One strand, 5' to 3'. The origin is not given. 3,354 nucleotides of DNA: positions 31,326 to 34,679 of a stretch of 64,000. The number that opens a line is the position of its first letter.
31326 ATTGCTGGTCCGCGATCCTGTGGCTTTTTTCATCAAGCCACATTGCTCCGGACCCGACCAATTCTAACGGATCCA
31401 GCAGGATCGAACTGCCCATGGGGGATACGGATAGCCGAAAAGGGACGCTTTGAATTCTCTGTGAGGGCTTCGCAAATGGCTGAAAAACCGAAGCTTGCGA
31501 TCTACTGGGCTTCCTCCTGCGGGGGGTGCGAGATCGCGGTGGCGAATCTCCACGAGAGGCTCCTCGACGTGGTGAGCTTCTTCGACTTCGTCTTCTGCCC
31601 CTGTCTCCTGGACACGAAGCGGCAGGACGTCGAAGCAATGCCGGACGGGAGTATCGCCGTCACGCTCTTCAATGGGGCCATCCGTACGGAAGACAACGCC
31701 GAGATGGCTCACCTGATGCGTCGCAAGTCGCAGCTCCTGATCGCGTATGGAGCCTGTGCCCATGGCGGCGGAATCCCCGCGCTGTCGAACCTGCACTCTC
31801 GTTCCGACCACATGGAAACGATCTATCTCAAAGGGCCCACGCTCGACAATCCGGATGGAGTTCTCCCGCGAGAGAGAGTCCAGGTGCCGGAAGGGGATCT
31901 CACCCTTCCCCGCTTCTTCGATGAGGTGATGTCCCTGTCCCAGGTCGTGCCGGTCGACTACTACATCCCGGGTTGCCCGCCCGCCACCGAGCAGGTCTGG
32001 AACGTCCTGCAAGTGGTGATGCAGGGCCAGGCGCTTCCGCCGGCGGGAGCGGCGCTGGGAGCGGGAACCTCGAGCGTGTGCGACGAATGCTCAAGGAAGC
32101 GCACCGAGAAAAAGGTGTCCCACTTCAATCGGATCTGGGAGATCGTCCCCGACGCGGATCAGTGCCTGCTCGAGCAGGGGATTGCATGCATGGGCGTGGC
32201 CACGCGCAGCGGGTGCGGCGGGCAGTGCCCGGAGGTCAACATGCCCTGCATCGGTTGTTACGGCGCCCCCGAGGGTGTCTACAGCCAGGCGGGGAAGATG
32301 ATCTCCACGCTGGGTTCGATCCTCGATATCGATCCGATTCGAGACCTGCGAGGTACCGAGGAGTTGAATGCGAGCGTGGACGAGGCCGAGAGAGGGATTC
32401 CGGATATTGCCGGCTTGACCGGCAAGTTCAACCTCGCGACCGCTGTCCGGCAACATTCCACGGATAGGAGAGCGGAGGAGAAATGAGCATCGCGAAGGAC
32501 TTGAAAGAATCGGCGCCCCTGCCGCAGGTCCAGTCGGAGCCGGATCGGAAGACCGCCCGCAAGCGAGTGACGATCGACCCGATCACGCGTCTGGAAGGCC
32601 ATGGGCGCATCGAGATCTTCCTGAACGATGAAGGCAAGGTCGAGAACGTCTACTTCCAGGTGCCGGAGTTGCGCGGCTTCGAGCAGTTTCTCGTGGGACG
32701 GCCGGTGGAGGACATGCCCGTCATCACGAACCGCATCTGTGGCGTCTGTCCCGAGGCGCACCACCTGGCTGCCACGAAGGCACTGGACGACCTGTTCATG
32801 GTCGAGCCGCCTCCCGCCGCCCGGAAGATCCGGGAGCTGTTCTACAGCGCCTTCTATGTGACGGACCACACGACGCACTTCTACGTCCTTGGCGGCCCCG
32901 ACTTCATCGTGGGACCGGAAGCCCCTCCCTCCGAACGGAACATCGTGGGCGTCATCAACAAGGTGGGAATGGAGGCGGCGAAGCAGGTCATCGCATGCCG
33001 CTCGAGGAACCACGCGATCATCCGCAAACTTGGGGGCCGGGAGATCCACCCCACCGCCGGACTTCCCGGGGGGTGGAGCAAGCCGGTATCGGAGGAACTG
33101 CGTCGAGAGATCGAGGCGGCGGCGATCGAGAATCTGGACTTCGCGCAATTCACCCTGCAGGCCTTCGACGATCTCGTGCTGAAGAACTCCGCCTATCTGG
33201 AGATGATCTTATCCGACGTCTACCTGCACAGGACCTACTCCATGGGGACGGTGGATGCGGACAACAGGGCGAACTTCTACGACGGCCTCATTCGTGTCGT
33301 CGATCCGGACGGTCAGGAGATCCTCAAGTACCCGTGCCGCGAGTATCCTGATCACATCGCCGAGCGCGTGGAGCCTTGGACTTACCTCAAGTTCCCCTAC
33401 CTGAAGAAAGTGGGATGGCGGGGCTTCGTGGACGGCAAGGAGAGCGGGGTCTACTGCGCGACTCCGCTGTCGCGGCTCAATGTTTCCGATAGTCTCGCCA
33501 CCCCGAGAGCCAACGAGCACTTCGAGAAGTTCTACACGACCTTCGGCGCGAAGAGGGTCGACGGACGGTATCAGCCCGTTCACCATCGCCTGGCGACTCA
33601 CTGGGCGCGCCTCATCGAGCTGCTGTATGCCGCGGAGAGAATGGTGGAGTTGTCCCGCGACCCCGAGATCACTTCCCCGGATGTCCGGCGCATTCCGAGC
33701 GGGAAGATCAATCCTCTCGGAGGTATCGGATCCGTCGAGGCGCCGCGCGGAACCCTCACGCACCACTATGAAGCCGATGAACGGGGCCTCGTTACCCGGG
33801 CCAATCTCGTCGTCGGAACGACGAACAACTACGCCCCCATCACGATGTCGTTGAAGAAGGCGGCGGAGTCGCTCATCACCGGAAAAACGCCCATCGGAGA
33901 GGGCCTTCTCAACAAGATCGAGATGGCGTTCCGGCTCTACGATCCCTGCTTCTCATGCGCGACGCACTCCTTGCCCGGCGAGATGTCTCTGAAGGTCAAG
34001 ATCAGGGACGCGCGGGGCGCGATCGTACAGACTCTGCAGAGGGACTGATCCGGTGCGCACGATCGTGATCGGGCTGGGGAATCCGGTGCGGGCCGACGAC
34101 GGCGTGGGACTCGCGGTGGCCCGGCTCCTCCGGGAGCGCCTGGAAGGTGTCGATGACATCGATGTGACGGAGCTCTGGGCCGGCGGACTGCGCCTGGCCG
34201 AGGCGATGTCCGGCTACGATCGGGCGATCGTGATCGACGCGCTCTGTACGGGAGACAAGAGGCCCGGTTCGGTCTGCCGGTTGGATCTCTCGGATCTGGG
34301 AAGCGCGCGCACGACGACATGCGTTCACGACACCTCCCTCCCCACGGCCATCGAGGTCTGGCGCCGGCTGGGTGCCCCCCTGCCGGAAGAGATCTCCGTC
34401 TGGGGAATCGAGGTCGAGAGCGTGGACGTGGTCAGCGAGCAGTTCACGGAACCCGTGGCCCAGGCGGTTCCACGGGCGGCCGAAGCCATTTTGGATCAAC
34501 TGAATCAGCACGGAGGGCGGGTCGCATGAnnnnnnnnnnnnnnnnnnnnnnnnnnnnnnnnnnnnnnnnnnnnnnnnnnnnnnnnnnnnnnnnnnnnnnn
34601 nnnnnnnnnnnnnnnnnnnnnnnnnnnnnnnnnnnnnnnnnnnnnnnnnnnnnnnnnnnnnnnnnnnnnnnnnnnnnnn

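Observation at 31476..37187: Mvh-type [NiFe]-hydrogenase / HdrA-like / MvhD operon that ends in TusA and has no HdrB or HdrC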

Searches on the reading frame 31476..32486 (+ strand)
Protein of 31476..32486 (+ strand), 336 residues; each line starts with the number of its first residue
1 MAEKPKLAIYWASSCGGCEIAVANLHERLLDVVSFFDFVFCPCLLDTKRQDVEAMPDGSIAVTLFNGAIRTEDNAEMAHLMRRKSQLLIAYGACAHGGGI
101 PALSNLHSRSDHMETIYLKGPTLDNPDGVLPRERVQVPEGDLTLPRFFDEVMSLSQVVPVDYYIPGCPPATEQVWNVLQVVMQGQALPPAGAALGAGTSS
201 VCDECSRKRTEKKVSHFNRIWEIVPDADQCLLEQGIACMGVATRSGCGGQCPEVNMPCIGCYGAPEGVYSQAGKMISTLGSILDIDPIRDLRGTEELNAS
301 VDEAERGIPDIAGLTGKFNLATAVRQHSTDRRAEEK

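Call 3: search_protein_families(library=pfam, proteins=[window:31476-32486:+], max_evalue=0.01)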
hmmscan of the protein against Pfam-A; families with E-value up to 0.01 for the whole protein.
window:31476-32486:+ (336 aa): 1 family
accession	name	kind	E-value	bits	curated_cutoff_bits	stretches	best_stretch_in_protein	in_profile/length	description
PF01058.29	Oxidored_q6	-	3.2e-25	88.8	27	1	15-179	1-126/128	NADH ubiquinone oxidoreductase, 20 Kd subunit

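Call 4: search_protein_families(library=ncbifam, proteins=[window:31476-32486:+], max_evalue=0.01)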
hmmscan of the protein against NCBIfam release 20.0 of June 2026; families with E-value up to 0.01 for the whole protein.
window:31476-32486:+ (336 aa): 15 families
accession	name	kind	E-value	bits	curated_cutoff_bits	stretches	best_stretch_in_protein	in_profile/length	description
NF045875.1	F420_non_VhuG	exception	1.4e-62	211.5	450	1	1-277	1-252/286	F420-non-reducing hydrogenase subunit VhuG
NF040836.1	sulfhyd_HydD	equivalog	1.5e-20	73.5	500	2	3-119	4-113/261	NADPH-dependent hydrogenase/sulfhydrogenase 1 subunit delta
NF040831.1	sulfhyd_ShyD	equivalog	4.4e-20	72.3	460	1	6-274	2-216/240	NAD(P)-dependent hydrogenase/sulfhydrogenase 2 subunit delta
TIGR03294.1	FrhG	equivalog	1.7e-17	63.9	245.5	2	9-104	6-97/228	coenzyme F420 hydrogenase subunit gamma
NF005012.1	PRK06411.1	subfamily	3e-07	30.1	116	1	151-181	124-154/166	NADH-quinone oxidoreductase subunit NuoB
TIGR01957.1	nuoB_fam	subfamily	1.2e-06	28.5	142.7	1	151-178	108-135/145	NADH-quinone oxidoreductase subunit B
NF011395.0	PRK14820.1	equivalog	3e-06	27.1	263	1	153-185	125-154/180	NADH-quinone oxidoreductase subunit B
NF011392.0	PRK14817.1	equivalog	6.3e-06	26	271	1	151-180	126-155/182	NADH-quinone oxidoreductase subunit B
NF011390.0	PRK14815.1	equivalog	4.9e-05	22.7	281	1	148-178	120-150/183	NADH dehydrogenase subunit B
NF011391.0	PRK14816.1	equivalog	0.00023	20.8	283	1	148-175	140-167/196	NADH-quinone oxidoreductase subunit B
NF009808.0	PRK13292.1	equivalog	0.00033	18.6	1156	1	151-181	115-145/791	NADH-quinone oxidoreductase subunit B/C/D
NF011393.0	PRK14818.1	equivalog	0.00058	19.5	255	1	154-176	124-146/173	NADH dehydrogenase subunit B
NF011389.0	PRK14814.1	equivalog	0.00082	19.2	285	1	154-178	126-150/186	NADH dehydrogenase subunit B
NF011394.0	PRK14819.1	equivalog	0.0013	18.3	312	1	153-178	124-149/264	NADH-quinone oxidoreductase subunit B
NF011388.0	PRK14813.1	equivalog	0.0053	16.6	294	1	153-177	121-145/189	NADH dehydrogenase subunit B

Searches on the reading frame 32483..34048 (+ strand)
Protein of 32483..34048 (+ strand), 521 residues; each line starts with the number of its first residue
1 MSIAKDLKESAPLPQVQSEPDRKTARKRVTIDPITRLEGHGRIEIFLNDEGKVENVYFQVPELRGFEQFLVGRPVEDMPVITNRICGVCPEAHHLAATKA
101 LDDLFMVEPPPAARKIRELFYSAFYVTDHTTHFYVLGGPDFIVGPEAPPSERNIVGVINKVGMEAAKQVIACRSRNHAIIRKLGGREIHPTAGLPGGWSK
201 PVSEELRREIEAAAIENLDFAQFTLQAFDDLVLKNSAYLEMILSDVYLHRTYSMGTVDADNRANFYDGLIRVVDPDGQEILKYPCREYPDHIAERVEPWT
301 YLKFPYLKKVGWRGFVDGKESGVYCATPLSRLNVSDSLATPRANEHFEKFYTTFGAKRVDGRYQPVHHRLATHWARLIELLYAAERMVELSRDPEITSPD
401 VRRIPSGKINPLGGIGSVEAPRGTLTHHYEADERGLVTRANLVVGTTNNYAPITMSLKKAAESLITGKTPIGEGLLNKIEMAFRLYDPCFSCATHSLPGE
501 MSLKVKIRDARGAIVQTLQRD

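Call 3: search_protein_families(library=pfam, proteins=[window:32483-34048:+], max_evalue=0.01)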
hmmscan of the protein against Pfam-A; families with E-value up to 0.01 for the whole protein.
window:32483-34048:+ (521 aa): 1 family
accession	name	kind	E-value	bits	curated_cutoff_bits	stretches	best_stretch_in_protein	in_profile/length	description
PF00374.24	NiFeSe_Hases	-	7.7e-33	114.6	25.8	2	64-142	1-79/508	Nickel-dependent hydrogenase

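Call 4: search_protein_families(library=ncbifam, proteins=[window:32483-34048:+], max_evalue=0.01)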
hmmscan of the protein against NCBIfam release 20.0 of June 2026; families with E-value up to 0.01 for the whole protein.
window:32483-34048:+ (521 aa): 9 families
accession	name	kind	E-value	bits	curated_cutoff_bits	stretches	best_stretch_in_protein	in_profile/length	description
NF041785.2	VhuA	equivalog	1.1e-111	373.4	800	1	28-464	3-416/418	F420-non-reducing hydrogenase Vhu subunit A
NF033181.1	NiFeSe_hydrog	equivalog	1.4e-46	159.4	600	2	27-146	2-120/507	nickel-dependent hydrogenase large subunit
NF040828.1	sulfhyd_ShyA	equivalog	2.1e-42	145.5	700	2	29-248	3-214/415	NAD(P)-dependent hydrogenase/sulfhydrogenase 2 subunit alpha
NF045518.1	H2_NiFeSe_large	exception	3e-42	145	780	1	28-497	3-482/485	NiFeSe hydrogenase large subunit HysA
TIGR03295.1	frhA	equivalog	1.2e-39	136.5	392.5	2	27-231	3-195/412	coenzyme F420 hydrogenase subunit alpha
NF040832.1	sulfhyd_HydA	equivalog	6.1e-33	114.5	880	1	29-495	5-422/426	NADPH-dependent hydrogenase/sulfhydrogenase 1 subunit alpha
NF007550.0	PRK10170.1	equivalog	7.9e-28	97.2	1101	2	24-142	14-132/597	Ni/Fe-hydrogenase large subunit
NF007778.0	PRK10467.1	equivalog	2.9e-26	91.9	969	2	26-141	2-116/567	hydrogenase 2 large subunit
NF041786.2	VhuU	equivalog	3e-08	33.3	70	1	473-498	5-30/45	F420-non-reducing hydrogenase selenoprotein subunit VhuU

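Call 6: search_solved_structures(query=window:32483-34048:+, max_evalue=0.00001)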
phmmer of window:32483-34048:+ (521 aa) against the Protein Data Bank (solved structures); distinct sequences matched with E-value up to 0.00001: 68 (the best 60 are shown).
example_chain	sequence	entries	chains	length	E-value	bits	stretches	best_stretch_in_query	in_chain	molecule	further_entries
7t2r_D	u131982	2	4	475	2.1e-106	359.8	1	28-521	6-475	NiFe hydrogenase large subunit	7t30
5odc_F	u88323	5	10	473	9.6e-104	351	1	28-502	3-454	Methyl-viologen reducing hydrogenase subunit A | Methyl-viologen reducing hydrogenase, subunit A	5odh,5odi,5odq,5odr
9sw2_F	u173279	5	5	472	2.1e-101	343.3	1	28-516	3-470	F420-non-reducing hydrogenase subunit A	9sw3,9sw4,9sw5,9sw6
9sfi_g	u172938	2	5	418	6.6e-100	338.4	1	28-463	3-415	Coenzyme F420-reducing hydrogenase, alpha subunit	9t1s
5xf9_D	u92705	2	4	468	1.4e-93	317.5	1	23-495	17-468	NAD-reducing hydrogenase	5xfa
5jsu_B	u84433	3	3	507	8.7e-37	130.1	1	23-502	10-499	Periplasmic [NiFeSe] hydrogenase, large subunit, selenocysteine-containing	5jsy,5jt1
5jsh_B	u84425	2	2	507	2.8e-35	125.1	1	23-502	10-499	Periplasmic [NiFeSe] hydrogenase, large subunit, selenocysteine-containing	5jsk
6ruc_B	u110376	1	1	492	2.3e-34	122.2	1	23-495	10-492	Periplasmic [NiFeSe] hydrogenase, large subunit, selenocysteine-containing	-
2wpn_B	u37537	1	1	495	3.5e-34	121.5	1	19-495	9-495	PERIPLASMIC [NIFESE] HYDROGENASE, LARGE SUBUNIT, SELENOCYSTEINE-CONTAINING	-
6z8m_B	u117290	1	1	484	3.9e-34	121.4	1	24-495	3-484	Periplasmic [NiFeSe] hydrogenase, large subunit, selenocysteine-containing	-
6rtp_B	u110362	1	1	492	5.8e-34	120.8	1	23-495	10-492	Periplasmic [NiFeSe] hydrogenase, large subunit, selenocysteine-containing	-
6ru9_B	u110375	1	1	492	5.9e-34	120.8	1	23-495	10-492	Periplasmic [NiFeSe] hydrogenase, large subunit, selenocysteine-containing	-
6z8o_B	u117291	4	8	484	1e-33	120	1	24-495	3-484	Periplasmic [NiFeSe] hydrogenase, large subunit, selenocysteine-containing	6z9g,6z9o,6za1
3ze6_B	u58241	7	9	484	1.4e-33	119.5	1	24-495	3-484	PERIPLASMIC [NIFESE] HYDROGENASE, LARGE SUBUNIT, SELENOCYS SELENOCYSTEINE-CONTAINING | PERIPLASMIC [NIFESE] HYDROGENASE, LARGE SUBUNIT, SELENOCYSTEINE-CONTAININ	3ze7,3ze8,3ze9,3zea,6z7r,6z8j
3zfs_A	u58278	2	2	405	1.5e-31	112.9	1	27-210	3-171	F420-REDUCING HYDROGENASE, SUBUNIT ALPHA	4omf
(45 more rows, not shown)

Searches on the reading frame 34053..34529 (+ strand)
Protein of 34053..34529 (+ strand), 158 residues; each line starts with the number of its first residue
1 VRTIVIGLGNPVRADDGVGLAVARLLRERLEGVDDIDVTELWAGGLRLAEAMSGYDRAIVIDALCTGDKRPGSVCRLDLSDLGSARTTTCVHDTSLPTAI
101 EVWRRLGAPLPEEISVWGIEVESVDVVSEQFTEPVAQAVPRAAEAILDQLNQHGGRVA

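Call 3: search_protein_families(library=pfam, proteins=[window:34053-34529:+], max_evalue=0.01)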
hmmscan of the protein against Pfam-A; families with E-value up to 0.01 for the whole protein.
window:34053-34529:+ (158 aa): 1 family
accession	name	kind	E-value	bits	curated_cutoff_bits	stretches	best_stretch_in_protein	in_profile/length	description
PF01750.23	HycI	-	2.2e-11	44.2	23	1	22-149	3-130/130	Hydrogenase maturation protease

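Call 4: search_protein_families(library=ncbifam, proteins=[window:34053-34529:+], max_evalue=0.01)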
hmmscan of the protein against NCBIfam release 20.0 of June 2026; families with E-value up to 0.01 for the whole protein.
window:34053-34529:+ (158 aa): 7 families
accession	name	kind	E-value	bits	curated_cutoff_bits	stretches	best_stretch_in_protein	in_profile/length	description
TIGR00072.1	hydrog_prot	superfamily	3.7e-32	111.3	47.45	1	5-150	2-145/145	hydrogenase maturation protease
TIGR00140.1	hupD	subfamily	1.9e-16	60.4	151.8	1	4-154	2-151/151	HyaD/HybD family hydrogenase maturation endopeptidase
NF007777.0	PRK10466.1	equivalog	4.9e-13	49.2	190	1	1-154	1-153/164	HyaD/HybD family hydrogenase maturation endopeptidase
NF045519.1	NiFeSe_H2_mat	exception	2e-10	40.7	190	1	3-146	3-143/152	NiFeSe hydrogenase maturation protease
TIGR00130.1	frhD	equivalog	2.6e-10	40.6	134.95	1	2-151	4-152/153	coenzyme F420-reducing hydrogenase, FrhD protein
NF007616.0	PRK10264.1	equivalog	1.7e-06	27.9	261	1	2-154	5-157/195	hydrogenase 1 maturation protease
TIGR00142.1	hycI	equivalog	7.4e-05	22.6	119.1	1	4-151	2-143/146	hydrogenase maturation peptidase HycI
